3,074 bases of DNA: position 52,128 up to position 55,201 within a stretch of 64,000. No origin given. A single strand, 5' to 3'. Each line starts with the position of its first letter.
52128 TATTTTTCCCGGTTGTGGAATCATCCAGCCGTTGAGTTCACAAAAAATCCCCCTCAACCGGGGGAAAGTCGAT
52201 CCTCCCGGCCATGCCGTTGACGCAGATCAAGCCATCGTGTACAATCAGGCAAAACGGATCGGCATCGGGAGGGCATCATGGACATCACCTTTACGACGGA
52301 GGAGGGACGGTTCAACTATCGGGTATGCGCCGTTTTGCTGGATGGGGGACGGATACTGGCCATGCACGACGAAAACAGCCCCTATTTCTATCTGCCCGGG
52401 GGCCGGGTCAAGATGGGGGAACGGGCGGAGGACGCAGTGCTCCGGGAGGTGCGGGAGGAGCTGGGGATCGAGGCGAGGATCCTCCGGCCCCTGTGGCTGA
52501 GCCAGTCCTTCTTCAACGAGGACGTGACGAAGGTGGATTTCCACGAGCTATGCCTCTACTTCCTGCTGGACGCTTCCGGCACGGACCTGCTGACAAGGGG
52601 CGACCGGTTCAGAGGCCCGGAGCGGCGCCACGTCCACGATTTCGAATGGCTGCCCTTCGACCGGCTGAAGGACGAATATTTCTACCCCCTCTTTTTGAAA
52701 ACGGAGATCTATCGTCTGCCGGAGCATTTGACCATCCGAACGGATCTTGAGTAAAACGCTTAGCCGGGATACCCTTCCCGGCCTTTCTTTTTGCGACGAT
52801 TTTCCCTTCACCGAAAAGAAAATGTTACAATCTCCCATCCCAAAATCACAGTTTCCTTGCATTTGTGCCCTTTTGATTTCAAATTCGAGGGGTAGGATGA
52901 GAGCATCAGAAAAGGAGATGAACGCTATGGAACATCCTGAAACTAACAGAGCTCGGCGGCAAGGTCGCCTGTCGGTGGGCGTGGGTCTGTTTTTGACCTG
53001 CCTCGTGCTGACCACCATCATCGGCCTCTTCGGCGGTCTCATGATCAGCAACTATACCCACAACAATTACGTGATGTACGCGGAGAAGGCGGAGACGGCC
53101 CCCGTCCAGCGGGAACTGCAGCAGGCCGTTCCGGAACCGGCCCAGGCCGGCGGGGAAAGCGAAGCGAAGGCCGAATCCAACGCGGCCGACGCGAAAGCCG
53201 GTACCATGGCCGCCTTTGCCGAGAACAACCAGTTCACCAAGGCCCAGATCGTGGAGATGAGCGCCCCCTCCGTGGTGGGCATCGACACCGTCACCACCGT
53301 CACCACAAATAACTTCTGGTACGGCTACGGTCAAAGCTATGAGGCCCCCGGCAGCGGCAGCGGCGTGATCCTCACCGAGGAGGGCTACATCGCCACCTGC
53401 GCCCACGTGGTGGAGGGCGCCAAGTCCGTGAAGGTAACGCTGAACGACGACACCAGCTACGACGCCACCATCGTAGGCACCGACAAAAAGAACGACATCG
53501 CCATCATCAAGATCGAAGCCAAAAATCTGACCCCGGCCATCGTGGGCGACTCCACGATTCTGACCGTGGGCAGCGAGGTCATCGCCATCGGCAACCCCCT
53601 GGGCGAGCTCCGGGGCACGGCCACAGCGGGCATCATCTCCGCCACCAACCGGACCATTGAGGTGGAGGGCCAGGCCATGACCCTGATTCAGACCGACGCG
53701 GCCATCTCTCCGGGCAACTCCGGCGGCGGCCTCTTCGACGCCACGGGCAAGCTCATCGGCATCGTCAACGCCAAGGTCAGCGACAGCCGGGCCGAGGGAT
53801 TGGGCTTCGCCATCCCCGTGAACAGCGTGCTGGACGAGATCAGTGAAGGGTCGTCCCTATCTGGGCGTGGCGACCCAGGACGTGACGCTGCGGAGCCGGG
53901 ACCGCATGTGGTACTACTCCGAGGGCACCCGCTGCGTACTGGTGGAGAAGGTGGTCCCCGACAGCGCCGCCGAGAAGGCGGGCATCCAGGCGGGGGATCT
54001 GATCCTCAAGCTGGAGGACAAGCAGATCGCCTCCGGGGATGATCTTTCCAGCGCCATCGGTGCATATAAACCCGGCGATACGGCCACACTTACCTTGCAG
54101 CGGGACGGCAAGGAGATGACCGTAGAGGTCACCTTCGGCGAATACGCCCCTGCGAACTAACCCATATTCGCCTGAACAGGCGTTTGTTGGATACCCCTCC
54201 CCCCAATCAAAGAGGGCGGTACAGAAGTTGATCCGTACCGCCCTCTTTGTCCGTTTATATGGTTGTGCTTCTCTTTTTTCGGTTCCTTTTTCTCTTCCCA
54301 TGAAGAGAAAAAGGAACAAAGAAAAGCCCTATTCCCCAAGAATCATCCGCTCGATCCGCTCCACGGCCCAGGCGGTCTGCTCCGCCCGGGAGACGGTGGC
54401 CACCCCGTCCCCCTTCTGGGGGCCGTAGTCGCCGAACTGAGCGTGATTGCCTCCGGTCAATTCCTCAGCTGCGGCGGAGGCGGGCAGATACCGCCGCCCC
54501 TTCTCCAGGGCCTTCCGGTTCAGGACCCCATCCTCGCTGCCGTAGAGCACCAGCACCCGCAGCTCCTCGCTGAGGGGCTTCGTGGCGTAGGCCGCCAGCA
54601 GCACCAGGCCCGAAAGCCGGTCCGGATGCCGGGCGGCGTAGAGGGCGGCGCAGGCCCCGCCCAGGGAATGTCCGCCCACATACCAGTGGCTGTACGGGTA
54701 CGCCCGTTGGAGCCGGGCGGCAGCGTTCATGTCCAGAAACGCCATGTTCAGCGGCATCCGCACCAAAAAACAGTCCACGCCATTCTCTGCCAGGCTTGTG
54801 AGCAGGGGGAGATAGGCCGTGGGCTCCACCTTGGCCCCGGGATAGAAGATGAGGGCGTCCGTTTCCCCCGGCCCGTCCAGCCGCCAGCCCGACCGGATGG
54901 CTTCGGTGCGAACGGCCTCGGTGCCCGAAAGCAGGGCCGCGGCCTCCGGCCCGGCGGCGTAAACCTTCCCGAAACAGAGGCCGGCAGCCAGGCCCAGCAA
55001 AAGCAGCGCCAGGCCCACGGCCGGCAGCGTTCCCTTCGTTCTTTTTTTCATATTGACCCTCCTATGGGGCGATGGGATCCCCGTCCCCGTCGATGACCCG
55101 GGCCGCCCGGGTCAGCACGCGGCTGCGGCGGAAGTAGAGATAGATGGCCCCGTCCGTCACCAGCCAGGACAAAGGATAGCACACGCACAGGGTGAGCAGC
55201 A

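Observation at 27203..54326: Multi-copy family of nested polypyrimidine/polypurine palindromic hairpins next to stop codons (REP-like element?)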

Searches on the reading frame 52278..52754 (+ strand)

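Call 55: search_protein_families(library=pfam, proteins=[window:52278-52754:+], max_evalue=0.00001)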
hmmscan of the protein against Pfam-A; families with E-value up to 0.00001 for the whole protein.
window:52278-52754:+ (158 aa): 1 family
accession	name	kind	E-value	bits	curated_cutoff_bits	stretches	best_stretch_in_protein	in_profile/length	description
PF00293.34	NUDIX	-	2.2e-18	67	21.1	1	15-132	5-120/134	NUDIX domain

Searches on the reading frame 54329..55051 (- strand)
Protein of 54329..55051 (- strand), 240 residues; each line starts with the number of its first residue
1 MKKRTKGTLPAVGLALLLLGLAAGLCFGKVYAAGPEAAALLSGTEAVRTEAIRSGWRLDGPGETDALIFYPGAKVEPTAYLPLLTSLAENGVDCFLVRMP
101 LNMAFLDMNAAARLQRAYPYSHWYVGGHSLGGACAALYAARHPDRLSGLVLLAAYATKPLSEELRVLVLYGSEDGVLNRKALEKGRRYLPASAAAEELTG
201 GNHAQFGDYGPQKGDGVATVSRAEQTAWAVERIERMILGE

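Call 55: search_protein_families(library=pfam, proteins=[window:54329-55051:-], max_evalue=0.00001)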
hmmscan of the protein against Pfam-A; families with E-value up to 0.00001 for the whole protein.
window:54329-55051:- (240 aa): 3 families
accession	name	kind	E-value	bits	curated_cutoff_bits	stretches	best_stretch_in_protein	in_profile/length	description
PF12695.13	Abhydrolase_5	-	1.1e-49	168.8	27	1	66-226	1-163/164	Alpha/beta hydrolase family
PF00561.26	Abhydrolase_1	-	8.5e-12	45.7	25.8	1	110-157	60-107/245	alpha/beta hydrolase fold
PF12146.15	Hydrolase_4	-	8e-09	35.6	27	1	107-155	61-110/239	Serine aminopeptidase, S33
